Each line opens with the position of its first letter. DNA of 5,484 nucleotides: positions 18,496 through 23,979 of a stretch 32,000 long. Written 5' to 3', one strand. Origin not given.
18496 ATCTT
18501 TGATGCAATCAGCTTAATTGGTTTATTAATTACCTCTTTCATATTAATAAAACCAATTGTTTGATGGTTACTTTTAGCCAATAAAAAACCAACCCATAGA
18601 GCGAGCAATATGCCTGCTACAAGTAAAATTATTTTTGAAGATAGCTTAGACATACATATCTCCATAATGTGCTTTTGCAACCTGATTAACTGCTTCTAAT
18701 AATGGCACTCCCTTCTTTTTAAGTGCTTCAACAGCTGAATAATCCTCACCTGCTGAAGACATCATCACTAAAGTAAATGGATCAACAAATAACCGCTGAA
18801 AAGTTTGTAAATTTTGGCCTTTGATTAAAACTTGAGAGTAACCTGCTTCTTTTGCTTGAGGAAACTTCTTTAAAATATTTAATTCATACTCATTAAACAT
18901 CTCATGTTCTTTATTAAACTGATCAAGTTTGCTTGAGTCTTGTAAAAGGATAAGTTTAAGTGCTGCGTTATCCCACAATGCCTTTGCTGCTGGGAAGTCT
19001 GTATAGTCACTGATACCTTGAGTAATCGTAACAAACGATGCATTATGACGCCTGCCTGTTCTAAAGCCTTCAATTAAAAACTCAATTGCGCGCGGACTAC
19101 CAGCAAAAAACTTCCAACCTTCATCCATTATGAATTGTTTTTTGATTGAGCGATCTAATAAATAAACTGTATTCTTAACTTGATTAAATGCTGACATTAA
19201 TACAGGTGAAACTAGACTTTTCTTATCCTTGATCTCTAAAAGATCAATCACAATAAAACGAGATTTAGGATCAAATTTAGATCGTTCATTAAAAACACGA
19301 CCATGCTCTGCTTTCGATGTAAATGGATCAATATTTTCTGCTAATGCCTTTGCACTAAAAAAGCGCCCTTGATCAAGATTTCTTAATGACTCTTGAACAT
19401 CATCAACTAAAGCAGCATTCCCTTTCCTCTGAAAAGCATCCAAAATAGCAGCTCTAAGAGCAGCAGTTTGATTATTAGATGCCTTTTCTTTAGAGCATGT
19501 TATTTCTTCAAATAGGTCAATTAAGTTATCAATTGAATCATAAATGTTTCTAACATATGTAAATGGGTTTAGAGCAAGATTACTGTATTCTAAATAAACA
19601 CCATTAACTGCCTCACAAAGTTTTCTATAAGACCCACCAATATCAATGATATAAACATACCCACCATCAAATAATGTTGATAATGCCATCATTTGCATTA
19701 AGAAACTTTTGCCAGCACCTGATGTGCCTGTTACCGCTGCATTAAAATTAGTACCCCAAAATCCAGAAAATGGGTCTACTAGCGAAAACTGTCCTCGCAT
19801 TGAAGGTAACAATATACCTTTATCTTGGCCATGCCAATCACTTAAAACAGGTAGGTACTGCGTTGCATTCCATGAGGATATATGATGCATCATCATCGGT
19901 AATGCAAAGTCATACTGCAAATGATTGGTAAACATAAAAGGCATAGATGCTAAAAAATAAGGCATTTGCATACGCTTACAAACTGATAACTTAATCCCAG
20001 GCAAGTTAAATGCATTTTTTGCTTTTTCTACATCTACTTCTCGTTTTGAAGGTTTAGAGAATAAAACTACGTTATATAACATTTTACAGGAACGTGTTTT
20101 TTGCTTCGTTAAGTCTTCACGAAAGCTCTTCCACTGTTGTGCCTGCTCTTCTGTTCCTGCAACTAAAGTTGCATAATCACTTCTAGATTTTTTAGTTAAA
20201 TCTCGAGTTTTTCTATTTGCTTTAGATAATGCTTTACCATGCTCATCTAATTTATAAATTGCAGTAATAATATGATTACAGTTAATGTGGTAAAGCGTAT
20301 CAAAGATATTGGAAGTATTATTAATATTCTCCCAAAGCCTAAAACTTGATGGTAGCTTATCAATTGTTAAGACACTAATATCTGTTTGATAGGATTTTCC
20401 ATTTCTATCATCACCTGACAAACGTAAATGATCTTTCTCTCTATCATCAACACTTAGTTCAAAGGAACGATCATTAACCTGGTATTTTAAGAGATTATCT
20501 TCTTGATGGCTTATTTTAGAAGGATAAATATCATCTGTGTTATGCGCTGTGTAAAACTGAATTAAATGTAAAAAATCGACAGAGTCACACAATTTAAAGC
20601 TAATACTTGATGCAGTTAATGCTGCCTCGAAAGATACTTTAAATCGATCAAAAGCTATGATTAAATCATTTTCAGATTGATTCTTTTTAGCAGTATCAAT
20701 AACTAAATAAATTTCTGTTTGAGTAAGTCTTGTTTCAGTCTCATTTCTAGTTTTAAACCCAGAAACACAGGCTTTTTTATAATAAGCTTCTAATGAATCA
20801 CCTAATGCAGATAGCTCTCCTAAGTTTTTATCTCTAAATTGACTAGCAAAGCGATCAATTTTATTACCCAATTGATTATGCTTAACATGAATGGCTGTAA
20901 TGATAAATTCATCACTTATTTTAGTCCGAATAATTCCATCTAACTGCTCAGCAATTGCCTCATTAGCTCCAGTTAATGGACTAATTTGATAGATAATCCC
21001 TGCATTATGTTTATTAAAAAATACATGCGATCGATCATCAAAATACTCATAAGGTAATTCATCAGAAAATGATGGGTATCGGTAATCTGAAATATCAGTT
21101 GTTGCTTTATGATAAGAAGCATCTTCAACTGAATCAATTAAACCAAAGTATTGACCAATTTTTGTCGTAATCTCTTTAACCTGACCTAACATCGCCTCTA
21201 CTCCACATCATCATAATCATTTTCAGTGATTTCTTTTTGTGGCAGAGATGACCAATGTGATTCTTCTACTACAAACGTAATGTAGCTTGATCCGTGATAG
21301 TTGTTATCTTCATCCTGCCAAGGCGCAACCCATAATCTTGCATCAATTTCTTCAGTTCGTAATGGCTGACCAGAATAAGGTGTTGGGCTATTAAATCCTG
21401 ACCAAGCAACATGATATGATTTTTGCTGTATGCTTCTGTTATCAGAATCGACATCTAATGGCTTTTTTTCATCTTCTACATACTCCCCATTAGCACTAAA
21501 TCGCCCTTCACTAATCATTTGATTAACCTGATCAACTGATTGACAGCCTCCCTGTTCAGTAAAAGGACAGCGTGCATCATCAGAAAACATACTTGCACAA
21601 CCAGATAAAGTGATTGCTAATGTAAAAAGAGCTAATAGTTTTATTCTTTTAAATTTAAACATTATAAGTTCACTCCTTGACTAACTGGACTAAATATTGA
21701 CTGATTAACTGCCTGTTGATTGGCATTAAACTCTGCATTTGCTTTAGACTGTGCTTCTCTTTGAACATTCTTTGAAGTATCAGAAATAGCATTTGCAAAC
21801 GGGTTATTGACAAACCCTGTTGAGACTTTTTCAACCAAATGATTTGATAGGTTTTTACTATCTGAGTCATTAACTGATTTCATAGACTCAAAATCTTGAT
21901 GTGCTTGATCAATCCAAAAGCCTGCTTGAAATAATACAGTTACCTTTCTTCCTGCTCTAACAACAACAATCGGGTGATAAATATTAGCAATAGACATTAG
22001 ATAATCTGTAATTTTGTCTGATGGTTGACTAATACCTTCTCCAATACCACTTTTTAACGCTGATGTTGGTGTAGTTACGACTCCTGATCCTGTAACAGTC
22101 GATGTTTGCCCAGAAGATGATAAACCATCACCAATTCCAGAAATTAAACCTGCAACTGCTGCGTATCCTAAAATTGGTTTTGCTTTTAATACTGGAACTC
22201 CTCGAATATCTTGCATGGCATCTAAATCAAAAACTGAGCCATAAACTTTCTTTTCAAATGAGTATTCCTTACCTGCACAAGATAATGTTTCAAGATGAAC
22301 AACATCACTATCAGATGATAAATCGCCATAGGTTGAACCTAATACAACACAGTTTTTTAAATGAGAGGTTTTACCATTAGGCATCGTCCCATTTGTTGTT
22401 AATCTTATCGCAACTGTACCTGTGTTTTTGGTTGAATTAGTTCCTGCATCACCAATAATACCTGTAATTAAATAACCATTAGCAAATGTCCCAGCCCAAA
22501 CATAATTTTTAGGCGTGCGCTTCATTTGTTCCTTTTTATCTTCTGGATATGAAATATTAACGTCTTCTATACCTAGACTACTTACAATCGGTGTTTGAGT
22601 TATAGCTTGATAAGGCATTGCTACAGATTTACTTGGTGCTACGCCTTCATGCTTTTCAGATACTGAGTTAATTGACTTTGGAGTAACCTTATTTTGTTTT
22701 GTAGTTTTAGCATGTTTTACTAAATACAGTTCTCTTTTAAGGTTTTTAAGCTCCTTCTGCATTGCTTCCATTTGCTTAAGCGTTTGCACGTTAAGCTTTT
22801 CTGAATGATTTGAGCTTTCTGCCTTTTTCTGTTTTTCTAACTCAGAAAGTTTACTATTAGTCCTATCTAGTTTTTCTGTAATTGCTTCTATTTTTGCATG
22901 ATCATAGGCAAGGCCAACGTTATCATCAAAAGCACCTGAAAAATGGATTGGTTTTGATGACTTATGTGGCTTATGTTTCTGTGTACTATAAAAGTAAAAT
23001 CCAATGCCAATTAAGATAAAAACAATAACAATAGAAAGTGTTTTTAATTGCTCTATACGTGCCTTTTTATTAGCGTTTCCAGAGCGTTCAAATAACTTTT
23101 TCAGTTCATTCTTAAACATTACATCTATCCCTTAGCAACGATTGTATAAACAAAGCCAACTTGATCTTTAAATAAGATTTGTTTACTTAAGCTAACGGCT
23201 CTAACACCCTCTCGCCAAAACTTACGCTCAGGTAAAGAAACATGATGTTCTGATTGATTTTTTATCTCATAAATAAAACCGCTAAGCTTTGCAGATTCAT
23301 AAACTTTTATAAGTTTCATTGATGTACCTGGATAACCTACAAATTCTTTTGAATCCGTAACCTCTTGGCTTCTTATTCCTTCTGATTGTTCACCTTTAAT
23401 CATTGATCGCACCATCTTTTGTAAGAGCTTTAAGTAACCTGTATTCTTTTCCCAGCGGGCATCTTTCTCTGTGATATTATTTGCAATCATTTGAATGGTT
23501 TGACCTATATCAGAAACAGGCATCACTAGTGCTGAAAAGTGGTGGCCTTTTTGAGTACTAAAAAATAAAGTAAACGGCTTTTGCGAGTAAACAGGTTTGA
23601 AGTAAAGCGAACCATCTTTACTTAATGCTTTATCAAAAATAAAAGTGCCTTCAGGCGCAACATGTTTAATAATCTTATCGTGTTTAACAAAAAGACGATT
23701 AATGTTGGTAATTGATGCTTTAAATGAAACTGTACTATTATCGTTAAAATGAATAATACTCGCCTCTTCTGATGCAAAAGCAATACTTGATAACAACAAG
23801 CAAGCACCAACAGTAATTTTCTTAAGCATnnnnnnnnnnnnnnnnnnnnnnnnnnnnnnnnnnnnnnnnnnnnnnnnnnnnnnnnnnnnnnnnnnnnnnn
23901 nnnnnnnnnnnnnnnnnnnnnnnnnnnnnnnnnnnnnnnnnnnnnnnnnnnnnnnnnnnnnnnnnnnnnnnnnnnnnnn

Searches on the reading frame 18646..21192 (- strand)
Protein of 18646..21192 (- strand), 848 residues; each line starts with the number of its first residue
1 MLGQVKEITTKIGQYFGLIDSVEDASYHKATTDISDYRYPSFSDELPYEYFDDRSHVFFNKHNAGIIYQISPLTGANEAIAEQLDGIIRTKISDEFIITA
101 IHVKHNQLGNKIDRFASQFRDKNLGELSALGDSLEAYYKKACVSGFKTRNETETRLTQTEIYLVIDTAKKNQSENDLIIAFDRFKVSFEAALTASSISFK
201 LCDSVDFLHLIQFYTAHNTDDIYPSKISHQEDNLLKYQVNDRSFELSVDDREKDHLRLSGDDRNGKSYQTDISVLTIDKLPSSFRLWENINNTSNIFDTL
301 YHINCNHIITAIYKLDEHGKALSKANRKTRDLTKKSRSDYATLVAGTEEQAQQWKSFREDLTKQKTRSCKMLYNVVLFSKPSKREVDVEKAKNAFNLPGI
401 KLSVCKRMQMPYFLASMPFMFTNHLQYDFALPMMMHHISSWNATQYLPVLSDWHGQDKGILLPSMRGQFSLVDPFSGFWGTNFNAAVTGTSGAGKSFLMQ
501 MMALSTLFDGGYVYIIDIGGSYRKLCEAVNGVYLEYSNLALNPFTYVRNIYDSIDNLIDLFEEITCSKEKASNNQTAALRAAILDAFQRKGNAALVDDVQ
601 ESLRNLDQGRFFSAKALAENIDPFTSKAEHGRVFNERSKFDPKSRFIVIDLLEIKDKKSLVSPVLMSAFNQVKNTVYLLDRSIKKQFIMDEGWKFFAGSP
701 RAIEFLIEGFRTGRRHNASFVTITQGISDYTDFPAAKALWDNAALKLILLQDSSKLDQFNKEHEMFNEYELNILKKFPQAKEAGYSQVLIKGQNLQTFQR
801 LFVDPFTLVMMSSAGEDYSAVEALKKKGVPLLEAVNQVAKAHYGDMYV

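Call 66: search_protein_families(library=pfam, proteins=[window:18646-21192:-], max_evalue=0.001)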
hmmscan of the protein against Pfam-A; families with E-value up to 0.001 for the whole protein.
window:18646-21192:- (848 aa): 4 families
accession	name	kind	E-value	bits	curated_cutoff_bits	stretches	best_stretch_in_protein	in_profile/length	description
PF11130.14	TraC_F_IV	-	2.4e-50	172.1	28.1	1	42-421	1-375/375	TraC protein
PF19044.6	P-loop_TraG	-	2.7e-26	92.6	25.8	1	477-766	24-332/413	TraG P-loop domain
PF12846.13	AAA_10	-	7.5e-13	48.7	27.5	1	481-732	20-288/362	AAA-like domain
PF01935.23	DUF87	-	3.2e-06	27.9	23.2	1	486-631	27-176/220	Helicase HerA, central domain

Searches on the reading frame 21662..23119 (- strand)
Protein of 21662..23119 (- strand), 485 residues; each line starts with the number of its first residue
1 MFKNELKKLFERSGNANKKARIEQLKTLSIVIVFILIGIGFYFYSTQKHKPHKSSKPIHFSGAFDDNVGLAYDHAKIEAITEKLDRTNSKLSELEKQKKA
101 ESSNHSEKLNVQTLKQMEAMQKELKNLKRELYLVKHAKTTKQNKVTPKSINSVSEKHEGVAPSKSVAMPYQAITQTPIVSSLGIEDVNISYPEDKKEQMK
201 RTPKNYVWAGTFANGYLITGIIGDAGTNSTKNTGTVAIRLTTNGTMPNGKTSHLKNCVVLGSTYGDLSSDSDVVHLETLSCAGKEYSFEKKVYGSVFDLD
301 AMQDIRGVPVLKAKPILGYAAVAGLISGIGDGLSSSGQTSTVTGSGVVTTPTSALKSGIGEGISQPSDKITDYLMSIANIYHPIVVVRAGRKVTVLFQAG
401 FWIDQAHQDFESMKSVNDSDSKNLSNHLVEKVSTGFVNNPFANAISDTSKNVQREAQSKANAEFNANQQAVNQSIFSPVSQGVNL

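Call 66: search_protein_families(library=pfam, proteins=[window:21662-23119:-], max_evalue=0.001)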
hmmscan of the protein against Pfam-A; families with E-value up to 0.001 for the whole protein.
window:21662-23119:- (485 aa): 2 families
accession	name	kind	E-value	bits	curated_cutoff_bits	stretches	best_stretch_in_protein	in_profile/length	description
PF03743.19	TrbI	-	1.8e-18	67.5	35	1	206-401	1-186/188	Bacterial conjugation TrbI-like protein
PF03915.18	AIP3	-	0.00014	21.6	31.6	0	75-161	90-172/406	Actin interacting protein 3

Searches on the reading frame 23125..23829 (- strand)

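Call 66: search_protein_families(library=pfam, proteins=[window:23125-23829:-], max_evalue=0.001)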
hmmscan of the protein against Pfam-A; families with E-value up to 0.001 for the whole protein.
window:23125-23829:- (234 aa): 2 families
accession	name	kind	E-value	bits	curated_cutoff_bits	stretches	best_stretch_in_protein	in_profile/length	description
PF06586.17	TraK_N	-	2.6e-12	47.4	24.8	1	28-118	2-95/100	TraK N-terminal domain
PF23536.1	TraK_C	-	2.3e-09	37.8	28.5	1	129-222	7-101/110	TraK C-terminal domain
